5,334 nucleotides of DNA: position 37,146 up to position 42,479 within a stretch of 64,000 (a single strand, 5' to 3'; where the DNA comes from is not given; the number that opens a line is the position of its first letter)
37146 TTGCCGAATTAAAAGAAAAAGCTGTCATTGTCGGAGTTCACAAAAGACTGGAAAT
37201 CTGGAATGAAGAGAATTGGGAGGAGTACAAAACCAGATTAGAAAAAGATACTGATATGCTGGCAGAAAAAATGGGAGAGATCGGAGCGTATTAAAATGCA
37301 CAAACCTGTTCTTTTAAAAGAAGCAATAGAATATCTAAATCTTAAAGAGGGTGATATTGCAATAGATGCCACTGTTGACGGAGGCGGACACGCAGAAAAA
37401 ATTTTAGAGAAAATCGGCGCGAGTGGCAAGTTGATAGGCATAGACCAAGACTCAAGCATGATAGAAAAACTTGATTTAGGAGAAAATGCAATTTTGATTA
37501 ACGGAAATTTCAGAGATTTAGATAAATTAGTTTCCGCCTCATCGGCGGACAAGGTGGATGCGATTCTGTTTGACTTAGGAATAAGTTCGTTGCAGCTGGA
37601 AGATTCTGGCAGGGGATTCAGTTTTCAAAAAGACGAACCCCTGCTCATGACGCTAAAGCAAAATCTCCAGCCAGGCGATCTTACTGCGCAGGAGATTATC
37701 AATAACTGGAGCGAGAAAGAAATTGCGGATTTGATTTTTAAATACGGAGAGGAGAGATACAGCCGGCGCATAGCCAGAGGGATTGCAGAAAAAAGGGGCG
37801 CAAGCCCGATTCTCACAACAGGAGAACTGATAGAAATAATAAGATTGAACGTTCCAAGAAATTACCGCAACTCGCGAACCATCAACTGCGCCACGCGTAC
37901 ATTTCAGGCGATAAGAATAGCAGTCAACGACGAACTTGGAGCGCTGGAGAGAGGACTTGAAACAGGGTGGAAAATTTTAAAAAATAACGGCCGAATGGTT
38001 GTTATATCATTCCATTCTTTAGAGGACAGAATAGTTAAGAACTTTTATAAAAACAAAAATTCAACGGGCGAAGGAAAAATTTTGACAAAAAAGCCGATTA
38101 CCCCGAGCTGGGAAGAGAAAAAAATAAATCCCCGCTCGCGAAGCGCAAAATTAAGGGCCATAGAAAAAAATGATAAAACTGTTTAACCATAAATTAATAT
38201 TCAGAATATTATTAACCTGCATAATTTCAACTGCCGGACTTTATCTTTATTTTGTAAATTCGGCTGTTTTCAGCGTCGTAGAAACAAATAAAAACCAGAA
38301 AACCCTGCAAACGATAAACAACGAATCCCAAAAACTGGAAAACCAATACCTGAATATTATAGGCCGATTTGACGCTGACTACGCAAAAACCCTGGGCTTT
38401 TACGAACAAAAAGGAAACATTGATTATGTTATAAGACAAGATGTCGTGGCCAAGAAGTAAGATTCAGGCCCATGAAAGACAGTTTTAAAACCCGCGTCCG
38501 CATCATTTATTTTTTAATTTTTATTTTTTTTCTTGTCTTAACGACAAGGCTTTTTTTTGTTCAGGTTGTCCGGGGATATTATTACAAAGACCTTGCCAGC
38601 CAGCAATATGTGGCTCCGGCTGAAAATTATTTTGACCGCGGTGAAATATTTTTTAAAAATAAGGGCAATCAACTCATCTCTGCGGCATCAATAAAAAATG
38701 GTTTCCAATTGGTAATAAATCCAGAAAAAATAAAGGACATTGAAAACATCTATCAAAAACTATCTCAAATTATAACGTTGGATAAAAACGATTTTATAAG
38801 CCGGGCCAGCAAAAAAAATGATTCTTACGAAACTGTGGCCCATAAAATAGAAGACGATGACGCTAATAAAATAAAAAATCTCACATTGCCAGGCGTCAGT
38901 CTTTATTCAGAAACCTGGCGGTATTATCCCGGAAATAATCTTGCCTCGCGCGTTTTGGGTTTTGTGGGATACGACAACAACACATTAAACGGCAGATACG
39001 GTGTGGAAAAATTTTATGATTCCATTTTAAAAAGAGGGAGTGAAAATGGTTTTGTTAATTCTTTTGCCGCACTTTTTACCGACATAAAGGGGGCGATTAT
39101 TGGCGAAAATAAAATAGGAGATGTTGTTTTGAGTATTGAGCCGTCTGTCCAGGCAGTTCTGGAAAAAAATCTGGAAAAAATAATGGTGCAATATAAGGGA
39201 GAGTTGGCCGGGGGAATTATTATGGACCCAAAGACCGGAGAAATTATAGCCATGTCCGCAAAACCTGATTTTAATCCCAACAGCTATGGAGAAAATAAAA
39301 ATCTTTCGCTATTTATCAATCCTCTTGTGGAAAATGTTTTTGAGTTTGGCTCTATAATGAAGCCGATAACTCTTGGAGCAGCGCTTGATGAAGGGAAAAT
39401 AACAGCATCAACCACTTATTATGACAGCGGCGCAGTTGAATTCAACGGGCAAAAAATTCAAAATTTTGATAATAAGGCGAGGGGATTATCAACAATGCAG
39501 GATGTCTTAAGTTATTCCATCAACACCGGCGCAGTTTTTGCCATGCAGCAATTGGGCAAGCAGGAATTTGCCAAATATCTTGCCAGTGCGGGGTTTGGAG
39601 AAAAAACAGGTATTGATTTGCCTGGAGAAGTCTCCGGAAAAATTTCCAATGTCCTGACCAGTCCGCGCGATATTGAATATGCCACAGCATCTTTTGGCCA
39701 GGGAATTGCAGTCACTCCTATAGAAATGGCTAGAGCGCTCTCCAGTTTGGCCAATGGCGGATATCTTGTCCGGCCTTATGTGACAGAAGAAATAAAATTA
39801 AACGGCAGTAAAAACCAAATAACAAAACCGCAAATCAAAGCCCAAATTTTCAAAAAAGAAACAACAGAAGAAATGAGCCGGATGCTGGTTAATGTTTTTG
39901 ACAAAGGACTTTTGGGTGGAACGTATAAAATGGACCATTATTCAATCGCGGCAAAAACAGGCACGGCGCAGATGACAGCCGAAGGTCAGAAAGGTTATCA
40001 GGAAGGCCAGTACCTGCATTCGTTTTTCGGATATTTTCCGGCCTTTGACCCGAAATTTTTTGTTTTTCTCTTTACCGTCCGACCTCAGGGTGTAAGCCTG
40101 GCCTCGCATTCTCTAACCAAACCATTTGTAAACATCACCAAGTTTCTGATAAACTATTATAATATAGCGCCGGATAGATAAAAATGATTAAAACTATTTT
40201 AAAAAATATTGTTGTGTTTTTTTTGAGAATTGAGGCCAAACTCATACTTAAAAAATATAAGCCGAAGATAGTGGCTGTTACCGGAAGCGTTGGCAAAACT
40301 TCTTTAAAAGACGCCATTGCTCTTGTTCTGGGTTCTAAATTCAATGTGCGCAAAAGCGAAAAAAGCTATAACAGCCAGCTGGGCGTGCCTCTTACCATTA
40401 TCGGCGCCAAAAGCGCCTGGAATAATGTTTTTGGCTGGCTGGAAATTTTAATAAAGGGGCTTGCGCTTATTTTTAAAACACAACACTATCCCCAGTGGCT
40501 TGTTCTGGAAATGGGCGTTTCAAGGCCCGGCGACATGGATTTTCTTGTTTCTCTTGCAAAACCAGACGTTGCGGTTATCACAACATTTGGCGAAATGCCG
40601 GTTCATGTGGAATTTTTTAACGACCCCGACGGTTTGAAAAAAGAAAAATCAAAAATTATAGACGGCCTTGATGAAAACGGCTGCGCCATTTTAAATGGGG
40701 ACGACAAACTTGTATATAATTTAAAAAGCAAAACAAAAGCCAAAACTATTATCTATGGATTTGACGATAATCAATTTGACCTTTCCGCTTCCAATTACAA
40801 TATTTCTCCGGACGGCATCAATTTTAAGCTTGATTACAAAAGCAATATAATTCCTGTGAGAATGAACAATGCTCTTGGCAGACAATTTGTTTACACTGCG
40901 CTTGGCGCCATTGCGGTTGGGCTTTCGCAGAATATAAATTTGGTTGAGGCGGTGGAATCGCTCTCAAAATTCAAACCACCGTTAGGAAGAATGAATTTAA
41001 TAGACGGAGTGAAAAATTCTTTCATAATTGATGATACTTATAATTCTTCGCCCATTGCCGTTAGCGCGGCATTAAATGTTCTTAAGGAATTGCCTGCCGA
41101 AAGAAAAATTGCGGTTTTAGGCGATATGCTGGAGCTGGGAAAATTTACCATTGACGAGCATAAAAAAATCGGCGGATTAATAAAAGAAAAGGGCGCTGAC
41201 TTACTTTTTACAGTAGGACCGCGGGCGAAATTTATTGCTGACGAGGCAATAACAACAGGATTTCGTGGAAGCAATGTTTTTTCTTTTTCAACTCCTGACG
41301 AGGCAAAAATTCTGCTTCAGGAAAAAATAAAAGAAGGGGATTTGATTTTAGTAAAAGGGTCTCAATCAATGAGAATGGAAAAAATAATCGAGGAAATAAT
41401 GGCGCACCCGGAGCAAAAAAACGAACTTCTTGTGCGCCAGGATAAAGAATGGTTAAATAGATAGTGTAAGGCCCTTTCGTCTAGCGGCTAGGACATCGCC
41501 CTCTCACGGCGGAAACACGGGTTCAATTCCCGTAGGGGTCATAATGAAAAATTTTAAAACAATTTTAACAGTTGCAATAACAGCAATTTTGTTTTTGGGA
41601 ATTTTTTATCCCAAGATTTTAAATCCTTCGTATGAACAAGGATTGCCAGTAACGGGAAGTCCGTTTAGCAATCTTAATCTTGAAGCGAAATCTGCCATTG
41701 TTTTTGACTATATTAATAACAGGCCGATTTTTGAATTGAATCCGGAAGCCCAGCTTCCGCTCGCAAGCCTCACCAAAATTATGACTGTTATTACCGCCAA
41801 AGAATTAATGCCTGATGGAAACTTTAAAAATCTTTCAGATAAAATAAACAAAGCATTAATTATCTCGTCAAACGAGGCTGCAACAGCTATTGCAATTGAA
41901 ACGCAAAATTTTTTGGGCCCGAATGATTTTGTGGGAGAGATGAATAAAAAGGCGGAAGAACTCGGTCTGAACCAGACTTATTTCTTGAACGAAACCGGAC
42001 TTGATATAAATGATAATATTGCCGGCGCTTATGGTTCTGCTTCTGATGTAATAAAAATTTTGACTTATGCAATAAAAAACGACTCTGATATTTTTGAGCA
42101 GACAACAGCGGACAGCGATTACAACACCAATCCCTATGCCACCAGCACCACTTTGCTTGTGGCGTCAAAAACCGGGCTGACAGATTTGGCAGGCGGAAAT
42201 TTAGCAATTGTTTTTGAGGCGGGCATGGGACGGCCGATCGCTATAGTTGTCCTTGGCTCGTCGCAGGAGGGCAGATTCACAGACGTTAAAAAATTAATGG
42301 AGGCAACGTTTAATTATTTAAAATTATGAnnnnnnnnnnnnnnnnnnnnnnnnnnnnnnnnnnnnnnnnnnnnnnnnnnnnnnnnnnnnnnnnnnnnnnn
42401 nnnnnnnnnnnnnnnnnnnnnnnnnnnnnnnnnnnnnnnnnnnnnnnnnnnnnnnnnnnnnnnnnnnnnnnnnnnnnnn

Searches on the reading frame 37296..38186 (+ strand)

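Call 90: search_protein_families(library=pfam, proteins=[window:37296-38186:+], max_evalue=0.0001)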
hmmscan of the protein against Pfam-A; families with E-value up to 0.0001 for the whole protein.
window:37296-38186:+ (296 aa): 1 family
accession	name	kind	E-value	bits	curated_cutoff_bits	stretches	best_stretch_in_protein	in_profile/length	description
PF01795.25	Methyltransf_5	-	7.4e-96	321.7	27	1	2-291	4-308/309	MraW methylase family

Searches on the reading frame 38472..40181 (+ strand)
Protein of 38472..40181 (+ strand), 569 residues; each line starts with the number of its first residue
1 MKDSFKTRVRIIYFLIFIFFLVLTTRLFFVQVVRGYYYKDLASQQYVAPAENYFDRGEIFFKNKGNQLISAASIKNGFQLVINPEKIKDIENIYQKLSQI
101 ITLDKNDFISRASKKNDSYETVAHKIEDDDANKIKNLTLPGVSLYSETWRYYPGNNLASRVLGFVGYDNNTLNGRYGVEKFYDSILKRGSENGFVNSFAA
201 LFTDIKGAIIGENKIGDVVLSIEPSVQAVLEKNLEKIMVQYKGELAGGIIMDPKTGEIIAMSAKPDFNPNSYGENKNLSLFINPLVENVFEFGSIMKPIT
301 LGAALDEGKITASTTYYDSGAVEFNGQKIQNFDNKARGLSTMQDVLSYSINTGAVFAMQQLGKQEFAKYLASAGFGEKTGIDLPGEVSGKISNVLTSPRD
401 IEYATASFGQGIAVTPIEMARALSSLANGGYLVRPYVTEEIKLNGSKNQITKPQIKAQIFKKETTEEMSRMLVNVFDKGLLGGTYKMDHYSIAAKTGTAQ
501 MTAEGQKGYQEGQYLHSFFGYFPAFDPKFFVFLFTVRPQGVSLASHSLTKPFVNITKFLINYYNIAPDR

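Call 90: search_protein_families(library=pfam, proteins=[window:38472-40181:+], max_evalue=0.0001)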
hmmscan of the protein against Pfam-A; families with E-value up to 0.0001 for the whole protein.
window:38472-40181:+ (569 aa): 2 families
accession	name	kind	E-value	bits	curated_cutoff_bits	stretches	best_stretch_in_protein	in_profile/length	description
PF00905.27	Transpeptidase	-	1.5e-67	228.4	22.1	1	249-551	4-292/299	Penicillin binding protein transpeptidase domain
PF03717.20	PBP_dimer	-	4.6e-11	43.9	24.4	1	72-187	18-159/180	Penicillin-binding Protein dimerisation domain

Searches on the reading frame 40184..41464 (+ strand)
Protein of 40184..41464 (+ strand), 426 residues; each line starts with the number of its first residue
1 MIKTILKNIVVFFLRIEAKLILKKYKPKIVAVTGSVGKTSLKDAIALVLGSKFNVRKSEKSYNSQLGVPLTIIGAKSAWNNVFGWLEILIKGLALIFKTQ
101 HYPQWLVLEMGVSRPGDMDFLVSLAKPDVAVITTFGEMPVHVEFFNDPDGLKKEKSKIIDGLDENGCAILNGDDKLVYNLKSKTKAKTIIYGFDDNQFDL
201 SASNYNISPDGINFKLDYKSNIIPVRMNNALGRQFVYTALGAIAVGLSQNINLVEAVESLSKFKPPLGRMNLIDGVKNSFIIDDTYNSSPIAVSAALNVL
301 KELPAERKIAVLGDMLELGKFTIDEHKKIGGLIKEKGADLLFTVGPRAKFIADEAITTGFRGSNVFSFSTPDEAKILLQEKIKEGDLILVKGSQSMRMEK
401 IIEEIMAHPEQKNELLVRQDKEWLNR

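Call 90: search_protein_families(library=pfam, proteins=[window:40184-41464:+], max_evalue=0.0001)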
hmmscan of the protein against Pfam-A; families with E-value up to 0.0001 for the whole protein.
window:40184-41464:+ (426 aa): 2 families
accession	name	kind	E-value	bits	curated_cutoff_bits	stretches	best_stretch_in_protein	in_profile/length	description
PF08245.18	Mur_ligase_M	-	4.9e-27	95.6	24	1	32-245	1-199/200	Mur ligase middle domain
PF02875.26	Mur_ligase_C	-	1.5e-21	77.9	28.4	1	268-393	1-126/127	Mur ligase, glutamate ligase domain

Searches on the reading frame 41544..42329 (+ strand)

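Call 16: search_protein_families(library=pfam, proteins=[window:41544-42329:+], max_evalue=0.001)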
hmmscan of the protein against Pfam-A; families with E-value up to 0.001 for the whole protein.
window:41544-42329:+ (261 aa): 2 families
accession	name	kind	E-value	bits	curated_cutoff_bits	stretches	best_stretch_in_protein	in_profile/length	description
PF00768.25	Peptidase_S11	-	2.5e-25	89.8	27.6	2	99-239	94-237/239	D-alanyl-D-alanine carboxypeptidase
PF13354.11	Beta-lactamase2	-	0.00036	20.4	22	0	104-237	81-213/214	Beta-lactamase enzyme family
